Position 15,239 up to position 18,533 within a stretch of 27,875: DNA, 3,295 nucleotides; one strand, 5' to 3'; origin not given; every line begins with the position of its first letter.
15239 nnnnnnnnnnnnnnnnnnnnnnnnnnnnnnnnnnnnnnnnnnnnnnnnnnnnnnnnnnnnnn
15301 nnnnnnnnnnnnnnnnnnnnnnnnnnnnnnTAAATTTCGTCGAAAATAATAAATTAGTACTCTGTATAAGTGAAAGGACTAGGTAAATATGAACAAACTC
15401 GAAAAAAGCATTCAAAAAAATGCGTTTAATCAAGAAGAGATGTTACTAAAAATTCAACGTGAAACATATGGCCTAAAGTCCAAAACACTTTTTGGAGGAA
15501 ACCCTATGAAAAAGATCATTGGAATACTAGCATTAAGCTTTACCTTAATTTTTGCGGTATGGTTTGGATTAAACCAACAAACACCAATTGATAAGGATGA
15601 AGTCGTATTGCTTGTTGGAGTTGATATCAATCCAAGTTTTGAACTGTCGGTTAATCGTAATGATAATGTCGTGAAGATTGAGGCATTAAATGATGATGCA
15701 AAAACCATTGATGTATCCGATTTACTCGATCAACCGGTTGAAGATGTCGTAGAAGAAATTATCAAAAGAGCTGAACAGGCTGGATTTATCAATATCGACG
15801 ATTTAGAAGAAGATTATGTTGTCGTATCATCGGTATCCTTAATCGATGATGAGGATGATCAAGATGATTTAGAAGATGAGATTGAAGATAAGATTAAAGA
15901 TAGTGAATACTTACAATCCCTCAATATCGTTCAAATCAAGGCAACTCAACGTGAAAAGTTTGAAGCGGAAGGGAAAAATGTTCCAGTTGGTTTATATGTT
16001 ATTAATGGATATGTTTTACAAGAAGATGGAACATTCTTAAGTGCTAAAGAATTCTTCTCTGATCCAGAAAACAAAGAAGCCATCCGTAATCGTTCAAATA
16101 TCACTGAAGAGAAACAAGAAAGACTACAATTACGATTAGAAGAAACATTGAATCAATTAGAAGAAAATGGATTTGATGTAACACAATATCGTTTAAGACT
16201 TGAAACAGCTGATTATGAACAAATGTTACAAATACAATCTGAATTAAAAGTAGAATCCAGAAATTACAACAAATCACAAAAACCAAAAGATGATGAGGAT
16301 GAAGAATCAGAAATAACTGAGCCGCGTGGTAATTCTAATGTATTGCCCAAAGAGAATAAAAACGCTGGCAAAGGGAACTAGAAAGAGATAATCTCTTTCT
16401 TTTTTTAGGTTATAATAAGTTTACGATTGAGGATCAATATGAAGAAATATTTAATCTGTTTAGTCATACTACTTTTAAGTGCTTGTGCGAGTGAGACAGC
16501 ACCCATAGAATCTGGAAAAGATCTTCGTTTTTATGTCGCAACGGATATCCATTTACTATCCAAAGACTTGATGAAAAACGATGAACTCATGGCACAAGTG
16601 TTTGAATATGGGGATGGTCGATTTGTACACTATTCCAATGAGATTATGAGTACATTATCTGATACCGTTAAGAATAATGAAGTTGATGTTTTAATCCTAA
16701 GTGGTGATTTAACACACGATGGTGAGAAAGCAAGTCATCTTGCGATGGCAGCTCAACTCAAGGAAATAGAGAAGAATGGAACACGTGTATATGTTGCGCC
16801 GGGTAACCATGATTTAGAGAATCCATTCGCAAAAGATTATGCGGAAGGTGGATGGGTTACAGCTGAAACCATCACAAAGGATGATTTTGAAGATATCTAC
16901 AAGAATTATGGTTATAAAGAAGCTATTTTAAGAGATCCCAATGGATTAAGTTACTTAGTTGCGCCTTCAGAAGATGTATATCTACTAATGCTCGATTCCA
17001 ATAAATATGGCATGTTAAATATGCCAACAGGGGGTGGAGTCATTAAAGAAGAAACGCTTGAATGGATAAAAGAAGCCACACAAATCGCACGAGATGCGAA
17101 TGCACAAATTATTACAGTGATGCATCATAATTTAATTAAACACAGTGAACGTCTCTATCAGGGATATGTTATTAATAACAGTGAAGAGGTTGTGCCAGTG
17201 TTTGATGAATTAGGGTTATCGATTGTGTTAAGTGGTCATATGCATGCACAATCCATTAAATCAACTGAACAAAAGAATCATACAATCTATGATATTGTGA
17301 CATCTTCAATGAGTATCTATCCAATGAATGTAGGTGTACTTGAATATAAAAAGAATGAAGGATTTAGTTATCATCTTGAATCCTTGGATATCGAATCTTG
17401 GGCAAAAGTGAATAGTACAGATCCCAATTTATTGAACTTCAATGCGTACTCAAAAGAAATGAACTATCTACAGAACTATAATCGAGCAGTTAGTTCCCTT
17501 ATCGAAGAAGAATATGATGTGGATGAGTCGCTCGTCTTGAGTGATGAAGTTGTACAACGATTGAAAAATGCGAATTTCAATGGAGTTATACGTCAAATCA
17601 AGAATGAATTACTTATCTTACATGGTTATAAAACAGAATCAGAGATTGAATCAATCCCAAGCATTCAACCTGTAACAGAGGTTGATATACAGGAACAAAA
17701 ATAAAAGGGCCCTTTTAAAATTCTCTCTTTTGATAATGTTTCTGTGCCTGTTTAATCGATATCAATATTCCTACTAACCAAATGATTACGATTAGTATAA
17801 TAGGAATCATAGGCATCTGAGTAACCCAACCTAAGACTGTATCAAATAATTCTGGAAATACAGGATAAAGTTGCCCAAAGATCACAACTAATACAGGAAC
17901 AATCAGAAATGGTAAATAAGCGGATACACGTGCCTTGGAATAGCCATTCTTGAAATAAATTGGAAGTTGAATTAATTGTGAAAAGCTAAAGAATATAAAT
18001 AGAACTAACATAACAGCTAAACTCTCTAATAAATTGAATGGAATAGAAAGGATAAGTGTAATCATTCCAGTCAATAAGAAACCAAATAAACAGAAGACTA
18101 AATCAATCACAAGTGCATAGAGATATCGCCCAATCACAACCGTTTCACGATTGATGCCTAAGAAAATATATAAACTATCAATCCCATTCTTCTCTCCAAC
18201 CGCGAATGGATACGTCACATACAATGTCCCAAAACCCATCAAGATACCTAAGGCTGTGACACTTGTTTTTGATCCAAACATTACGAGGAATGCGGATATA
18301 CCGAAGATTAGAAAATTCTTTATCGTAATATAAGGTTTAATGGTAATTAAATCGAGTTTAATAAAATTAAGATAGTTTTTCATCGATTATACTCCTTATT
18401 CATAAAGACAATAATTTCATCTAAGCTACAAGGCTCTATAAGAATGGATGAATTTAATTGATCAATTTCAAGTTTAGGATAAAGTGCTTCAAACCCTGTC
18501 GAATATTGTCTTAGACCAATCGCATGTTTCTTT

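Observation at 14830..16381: ECF-type sigma factor paired with an RsgI-like anti-sigma ectodomain that lacks the RsgI N-terminal sigma-binding domain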

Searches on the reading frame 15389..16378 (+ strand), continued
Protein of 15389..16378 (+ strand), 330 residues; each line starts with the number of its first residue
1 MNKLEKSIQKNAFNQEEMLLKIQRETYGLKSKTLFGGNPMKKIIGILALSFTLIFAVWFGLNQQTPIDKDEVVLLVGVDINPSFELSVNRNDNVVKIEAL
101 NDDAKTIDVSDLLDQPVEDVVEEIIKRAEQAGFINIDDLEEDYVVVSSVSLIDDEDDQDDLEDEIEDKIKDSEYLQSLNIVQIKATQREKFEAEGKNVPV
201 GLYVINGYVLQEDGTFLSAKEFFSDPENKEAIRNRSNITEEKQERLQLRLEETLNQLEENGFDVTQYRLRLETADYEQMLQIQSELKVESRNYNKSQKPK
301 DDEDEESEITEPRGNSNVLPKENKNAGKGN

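Call 30: fold_search(model_id=the predicted structure, library=pdb)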
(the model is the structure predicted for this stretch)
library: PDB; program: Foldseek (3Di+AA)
matches with E <= 10: 147; with E <= 0.001: 10
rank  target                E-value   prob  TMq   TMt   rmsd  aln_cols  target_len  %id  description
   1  8t9n_A                2.3e-07  1.00  0.36  0.84   2.0       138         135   19  Bacillus subtilis RsgI GGG mutant (released 2023-09-20)
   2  8hdj_B                1.2e-05  1.00  0.34  0.70   3.3       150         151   24  Periplasmic domain of RsgI2 of Clostridium thermocellum (released 2023-05-17)
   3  8heq_MODEL_1_B        2.4e-05  1.00  0.35  0.69   5.3       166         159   20  Solution structure of the periplasmic domain of the anti-sigma factor RsgI2 from Clostridium thermocellum (released 2023-05-24)
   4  8hdj_F                5.5e-05  1.00  0.35  0.72   3.0       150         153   24  Periplasmic domain of RsgI2 of Clostridium thermocellum (released 2023-05-17)
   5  8t9n_B                5.8e-05  1.00  0.26  0.70   4.0       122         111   19  Bacillus subtilis RsgI GGG mutant (released 2023-09-20)
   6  8hdj_H                6.6e-05  1.00  0.35  0.70   3.3       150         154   25  Periplasmic domain of RsgI2 of Clostridium thermocellum (released 2023-05-17)
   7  8her_MODEL_1_B        7.4e-05  1.00  0.35  0.66   5.7       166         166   20  Solution structure of the periplasmic domain of RsgI6 from Clostridium thermocellum (released 2023-05-24)
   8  8hdj_D                8.4e-05  1.00  0.34  0.70   3.3       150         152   24  Periplasmic domain of RsgI2 of Clostridium thermocellum (released 2023-05-17)
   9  8u9o_MODEL_1_B        1.7e-04  1.00  0.34  0.66   4.6       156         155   24  Solution structure of RsgI9 CRE domain from C. thermocellum (released 2024-04-24)
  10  8hep_MODEL_1_B        4.2e-04  1.00  0.33  0.61   4.0       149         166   28  Solution structure of the periplasmic domain of the anti-sigma factor RsgI1 from Clostridium thermocellum (released 2023-05-24)
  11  8wt9_D                2.0e-01  0.12  0.15  0.16  16.6       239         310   12  Cryo-EM structure of the IS621 recombinase in complex with bridge RNA, donor DNA, and target DNA in the post-strand ex (released 2024-06-26)
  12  9t56_B                2.8e-01  0.10  0.15  0.16  16.5       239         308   12  Cryo-EM structure of ISCro4-DBL-TBL-tDNA-dDNA synaptic complex (released 2026-02-18)
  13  8wt9_A                3.6e-01  0.09  0.15  0.15  17.4       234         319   12  Cryo-EM structure of the IS621 recombinase in complex with bridge RNA, donor DNA, and target DNA in the post-strand ex (released 2024-06-26)
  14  8wt6_C                4.5e-01  0.04  0.11  0.12  14.8       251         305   12  Cryo-EM structure of the IS621 recombinase in complex with bridge RNA, donor DNA, and target DNA in the pre-strand exc (released 2024-06-26)
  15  8wt6_A                5.8e-01  0.08  0.15  0.16  16.6       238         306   12  Cryo-EM structure of the IS621 recombinase in complex with bridge RNA, donor DNA, and target DNA in the pre-strand exc (released 2024-06-26)
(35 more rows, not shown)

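Call 40: search_protein_families(library=ncbifam, proteins=[L046:3087-3836:+, L050:3228-3941:+, L047:2991-3749:+, L044:3405-3917:+, L040:3065-3577:+, L008:3430-3939:+], max_evalue=1e-8)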
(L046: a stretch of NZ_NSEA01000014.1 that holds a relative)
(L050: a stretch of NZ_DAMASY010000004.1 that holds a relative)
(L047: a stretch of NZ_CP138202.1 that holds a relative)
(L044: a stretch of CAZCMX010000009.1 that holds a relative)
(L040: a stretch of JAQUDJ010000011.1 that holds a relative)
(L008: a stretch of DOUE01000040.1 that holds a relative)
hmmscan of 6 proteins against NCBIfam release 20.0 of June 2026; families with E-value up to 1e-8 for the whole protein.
L046:3087-3836:+ (250 aa): 13 families
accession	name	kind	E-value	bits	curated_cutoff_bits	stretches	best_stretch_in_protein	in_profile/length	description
NF006172.0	PRK08311.1-3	equivalog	5.1e-119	396.6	318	1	4-250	1-248/248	RNA polymerase sigma factor SigI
TIGR02895.1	spore_sigI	equivalog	5.4e-88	294.4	185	1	22-244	1-219/219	RNA polymerase sigma-I factor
NF006174.0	PRK08311.2-2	equivalog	3.5e-82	275.4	319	1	14-245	13-249/252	RNA polymerase sigma factor SigI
NF006171.0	PRK08311.1-2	equivalog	1.9e-77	260.2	451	1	5-246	1-234/239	RNA polymerase sigma factor SigI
NF006175.0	PRK08311.2-3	subfamily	4.4e-73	245.8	244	1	15-245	4-235/244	RNA polymerase sigma factor SigI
NF006176.0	PRK08311.2-4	equivalog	4.7e-71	239.1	260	1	16-245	11-237/249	RNA polymerase sigma factor SigI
NF006173.0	PRK08311.2-1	subfamily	1.3e-69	234.3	287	1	13-248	13-246/251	RNA polymerase sigma factor SigI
NF006178.0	PRK08311.2-6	equivalog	4.7e-69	232.5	306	1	15-245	4-232/236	RNA polymerase sigma factor SigI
NF006170.0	PRK08311.1-1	equivalog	6.8e-55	186.3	271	1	25-245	12-213/221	RNA polymerase sigma factor SigI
NF006177.0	PRK08311.2-5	equivalog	4.6e-40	137.7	498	1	30-244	17-228/237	RNA polymerase sigma factor SigI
TIGR02937.1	sigma70-ECF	superfamily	3.6e-12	46.2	42.9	1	33-228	3-159/165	sigma-70 family RNA polymerase sigma factor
TIGR02859.1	spore_sigH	equivalog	9.7e-10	38.2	294.8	1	19-112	7-99/198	RNA polymerase sporulation sigma factor SigH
NF006145.0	PRK08295.1-2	equivalog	3.4e-09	36.4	212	1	17-111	18-111/213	RNA polymerase sporulation sigma factor SigH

L050:3228-3941:+ (238 aa): 11 families
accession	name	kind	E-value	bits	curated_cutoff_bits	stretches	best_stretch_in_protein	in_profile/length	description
TIGR02895.1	spore_sigI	equivalog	6.1e-54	183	185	1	10-229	4-219/219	RNA polymerase sigma-I factor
NF006174.0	PRK08311.2-2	equivalog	1e-51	175.6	319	1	5-230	18-249/252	RNA polymerase sigma factor SigI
NF006172.0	PRK08311.1-3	equivalog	1.5e-50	172.4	318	1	12-231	24-244/248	RNA polymerase sigma factor SigI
NF006176.0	PRK08311.2-4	equivalog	1.9e-50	171.6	260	1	10-231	20-238/249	RNA polymerase sigma factor SigI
NF006178.0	PRK08311.2-6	equivalog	5.4e-48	163.6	306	1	10-230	13-232/236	RNA polymerase sigma factor SigI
NF006171.0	PRK08311.1-2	equivalog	6.5e-41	140.6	451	1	4-231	13-234/239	RNA polymerase sigma factor SigI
NF006175.0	PRK08311.2-3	subfamily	9.4e-40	136.6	244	1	5-232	9-237/244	RNA polymerase sigma factor SigI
NF006170.0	PRK08311.1-1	equivalog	9.3e-39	133.5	271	1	3-231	3-214/221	RNA polymerase sigma factor SigI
NF006173.0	PRK08311.2-1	subfamily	3.6e-38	131.3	287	1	13-236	28-249/251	RNA polymerase sigma factor SigI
NF006177.0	PRK08311.2-5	equivalog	7.3e-19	68.3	498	1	35-229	38-228/237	RNA polymerase sigma factor SigI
TIGR02937.1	sigma70-ECF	superfamily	9.2e-10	38.4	42.9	1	19-123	4-97/165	sigma-70 family RNA polymerase sigma factor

L047:2991-3749:+ (253 aa): 10 families
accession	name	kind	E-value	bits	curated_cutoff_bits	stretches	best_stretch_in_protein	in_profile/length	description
NF006170.0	PRK08311.1-1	equivalog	1e-56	192.3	271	1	39-246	17-214/221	RNA polymerase sigma factor SigI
NF006173.0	PRK08311.2-1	subfamily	4e-46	157.4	287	1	20-247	11-245/251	RNA polymerase sigma factor SigI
NF006174.0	PRK08311.2-2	equivalog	9.4e-46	156.1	319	1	25-247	15-251/252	RNA polymerase sigma factor SigI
NF006178.0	PRK08311.2-6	equivalog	4.3e-45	154.1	306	1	26-245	9-232/236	RNA polymerase sigma factor SigI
TIGR02895.1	spore_sigI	equivalog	2.1e-44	151.8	185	1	37-244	7-219/219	RNA polymerase sigma-I factor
NF006176.0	PRK08311.2-4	equivalog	5.7e-43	147.1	260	1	26-246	11-238/249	RNA polymerase sigma factor SigI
NF006172.0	PRK08311.1-3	equivalog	1.8e-39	136.1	318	1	28-244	16-242/248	RNA polymerase sigma factor SigI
NF006175.0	PRK08311.2-3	subfamily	1.4e-37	129.5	244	1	30-243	10-233/244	RNA polymerase sigma factor SigI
NF006171.0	PRK08311.1-2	equivalog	2.9e-29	102.5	451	1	22-247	11-235/239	RNA polymerase sigma factor SigI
NF006177.0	PRK08311.2-5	equivalog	4.5e-26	91.9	498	1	44-250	22-234/237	RNA polymerase sigma factor SigI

L044:3405-3917:+ (171 aa): 10 families
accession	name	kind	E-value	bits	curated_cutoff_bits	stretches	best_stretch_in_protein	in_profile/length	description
TIGR02952.1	Sig70_famx2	equivalog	1.4e-17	64.1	206.45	1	4-169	7-169/170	ECF subfamily RNA polymerase sigma factor, BldN family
TIGR02985.1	Sig70_bacteroi1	subfamily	3.4e-15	56.6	126.4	1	8-168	1-160/162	RNA polymerase sigma-70 factor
TIGR02937.1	sigma70-ECF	superfamily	1.2e-14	54.3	42.9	1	15-169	12-164/165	sigma-70 family RNA polymerase sigma factor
TIGR02983.1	SigE-fam_strep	subfamily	2.9e-13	50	141.55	1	5-168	3-156/162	SigE family RNA polymerase sigma factor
NF007220.0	PRK09639.1-5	equivalog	2.5e-10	40.4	260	1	7-169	2-163/181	RNA polymerase sigma factor SigX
NF009195.0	PRK12543.1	subfamily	3e-10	39.9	197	1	7-168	19-176/192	RNA polymerase sigma factor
TIGR02984.1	Sig-70_plancto1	subfamily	2e-09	37.3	183.75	1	86-170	103-188/189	RNA polymerase sigma-70 factor, Planctomycetaceae-specific subfamily 1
NF007227.0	PRK09645.1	subfamily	2.8e-09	37.1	202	1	4-169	9-169/177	sigma-70 family RNA polymerase sigma factor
NF009172.0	PRK12519.1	subfamily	4.8e-09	36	222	1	31-169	52-188/194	RNA polymerase sigma factor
NF009166.1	PRK12513.1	equivalog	9.5e-09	35.2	206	0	8-168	22-184/193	RNA polymerase sigma factor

L040:3065-3577:+ (171 aa): 4 families
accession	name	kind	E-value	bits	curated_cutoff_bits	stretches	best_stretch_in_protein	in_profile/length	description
TIGR02952.1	Sig70_famx2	equivalog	9.1e-16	58.2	206.45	1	8-167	11-168/170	ECF subfamily RNA polymerase sigma factor, BldN family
TIGR02985.1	Sig70_bacteroi1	subfamily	1.6e-12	47.9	126.4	1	10-169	3-162/162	RNA polymerase sigma-70 factor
TIGR02937.1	sigma70-ECF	superfamily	4.6e-11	42.6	42.9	1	13-167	10-163/165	sigma-70 family RNA polymerase sigma factor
NF009195.0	PRK12543.1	subfamily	4.8e-09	36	197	1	9-166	21-175/192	RNA polymerase sigma factor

L008:3430-3939:+ (170 aa): 22 families
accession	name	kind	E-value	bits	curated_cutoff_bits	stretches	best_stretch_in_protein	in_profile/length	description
TIGR02985.1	Sig70_bacteroi1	subfamily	9.4e-21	74.7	126.4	1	7-167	2-161/162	RNA polymerase sigma-70 factor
NF009195.0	PRK12543.1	subfamily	9.4e-20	70.9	197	1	5-167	19-177/192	RNA polymerase sigma factor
TIGR02937.1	sigma70-ECF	superfamily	4.7e-19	68.6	42.9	1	27-167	22-164/165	sigma-70 family RNA polymerase sigma factor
TIGR02983.1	SigE-fam_strep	subfamily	9.7e-19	67.8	141.55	1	4-167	4-157/162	SigE family RNA polymerase sigma factor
TIGR02952.1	Sig70_famx2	equivalog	2.7e-16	59.9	206.45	1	5-166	10-168/170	ECF subfamily RNA polymerase sigma factor, BldN family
NF008891.0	PRK11924.1-5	subfamily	9.3e-14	51.9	259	1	29-167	26-162/171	RNA polymerase sigma factor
NF058625.1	sigma_PG0214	equivalog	3e-13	49.8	130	1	5-170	3-163/170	GFO_1088 family ECF-type sigma factor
NF009166.1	PRK12513.1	equivalog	4.6e-13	49.3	206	1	7-167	23-185/193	RNA polymerase sigma factor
NF007220.0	PRK09639.1-5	equivalog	4e-12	46.3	260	1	6-167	3-163/181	RNA polymerase sigma factor SigX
TIGR02950.1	SigM_subfam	subfamily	6.4e-12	45.6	147.95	1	8-167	2-157/159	RNA polymerase sigma factor, SigM family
NF007216.0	PRK09638.1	equivalog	3.3e-11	43.2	194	1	6-168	18-174/180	RNA polymerase sigma factor SigY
NF007217.0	PRK09639.1-1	equivalog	3.4e-11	43.3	239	1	5-167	2-164/194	RNA polymerase sigma factor SigX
NF006930.0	PRK09415.1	subfamily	9.1e-11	41.9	198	1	27-168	37-175/179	RNA polymerase factor sigma C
NF007215.0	PRK09637.1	equivalog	1.2e-10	41.7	212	1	9-169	4-155/181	RNA polymerase sigma factor SigZ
NF007227.0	PRK09645.1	subfamily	6.9e-10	39.1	202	1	5-167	12-169/177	sigma-70 family RNA polymerase sigma factor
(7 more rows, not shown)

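Call 53: search_protein_representatives(alignment_id=A2)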
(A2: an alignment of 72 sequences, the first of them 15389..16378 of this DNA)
Query: 72 sequences, 356 profile positions. Proteins with E-value up to 0.001 (for the whole library): 6724; up to 1e-10: 793; up to 1e-30: 95. The best 150 are listed.
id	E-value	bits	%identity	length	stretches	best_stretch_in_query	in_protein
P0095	7.9e-146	502.0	-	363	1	1-352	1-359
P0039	2.6e-142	490.5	-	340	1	1-354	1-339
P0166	2.4e-132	457.7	-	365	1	1-353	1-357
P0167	7.8e-110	383.6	-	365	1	1-352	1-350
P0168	1.9e-109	382.4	-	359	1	1-349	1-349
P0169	5.1e-104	364.5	-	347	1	49-350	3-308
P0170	1.0e-92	327.3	-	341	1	1-341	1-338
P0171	8.3e-91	321.0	-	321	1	1-310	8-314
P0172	2.3e-90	319.6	-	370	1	1-351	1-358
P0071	1.9e-81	290.3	-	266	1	1-207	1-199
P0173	3.3e-81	289.5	-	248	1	1-249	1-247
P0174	1.3e-80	287.5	-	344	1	1-337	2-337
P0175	7.8e-80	285.0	-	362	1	5-348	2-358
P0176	7.8e-79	281.7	-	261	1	1-250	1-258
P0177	1.4e-74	267.7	-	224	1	1-227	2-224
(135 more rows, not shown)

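Call 60: list_cluster_members(proteins=[window:15389-16378:+, window:14830-15330:+])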
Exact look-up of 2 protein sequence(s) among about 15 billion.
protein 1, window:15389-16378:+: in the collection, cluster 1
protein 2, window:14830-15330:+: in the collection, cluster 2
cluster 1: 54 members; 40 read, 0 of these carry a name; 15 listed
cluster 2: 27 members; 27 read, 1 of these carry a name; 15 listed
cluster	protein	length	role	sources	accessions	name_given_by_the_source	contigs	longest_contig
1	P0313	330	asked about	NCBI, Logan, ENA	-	-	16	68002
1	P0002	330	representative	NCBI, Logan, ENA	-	-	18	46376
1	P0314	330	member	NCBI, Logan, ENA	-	-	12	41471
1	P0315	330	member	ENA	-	-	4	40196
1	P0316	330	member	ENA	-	-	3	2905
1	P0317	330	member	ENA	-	-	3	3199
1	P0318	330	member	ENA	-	-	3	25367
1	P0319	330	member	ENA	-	-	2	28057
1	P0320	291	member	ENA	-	-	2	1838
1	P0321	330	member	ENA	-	-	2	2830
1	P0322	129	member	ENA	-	-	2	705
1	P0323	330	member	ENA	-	-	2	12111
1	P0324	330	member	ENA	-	-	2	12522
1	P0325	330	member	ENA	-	-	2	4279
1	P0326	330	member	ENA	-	-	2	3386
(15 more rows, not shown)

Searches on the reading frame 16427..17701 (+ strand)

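Call 32: search_protein_families(library=pfam, proteins=[window:16427-17701:+], max_evalue=0.001)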
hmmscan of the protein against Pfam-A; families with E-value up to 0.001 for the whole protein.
window:16427-17701:+ (425 aa): 3 families
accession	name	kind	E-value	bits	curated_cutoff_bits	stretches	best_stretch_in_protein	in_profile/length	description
PF00149.33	Metallophos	-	2.2e-16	61.3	21.5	1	33-274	1-190/191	Calcineurin-like phosphoesterase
PF17839.6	CNP_C_terminal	-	1.7e-07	32.4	27.8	1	321-405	1-86/108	C-terminal domain of cyclic nucleotide phosphodiesterase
PF12850.12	Metallophos_2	-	0.00069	20.1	27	0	68-144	10-77/154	Calcineurin-like phosphoesterase superfamily domain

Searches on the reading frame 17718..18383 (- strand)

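Call 32: search_protein_families(library=pfam, proteins=[window:17718-18383:-], max_evalue=0.001)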
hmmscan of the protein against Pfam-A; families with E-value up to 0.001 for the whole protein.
window:17718-18383:- (222 aa): 1 family
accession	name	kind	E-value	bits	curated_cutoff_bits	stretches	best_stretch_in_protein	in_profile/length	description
PF13346.12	ABC2_membrane_5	-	1.4e-16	61.1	25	1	7-217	2-204/205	ABC-2 family transporter protein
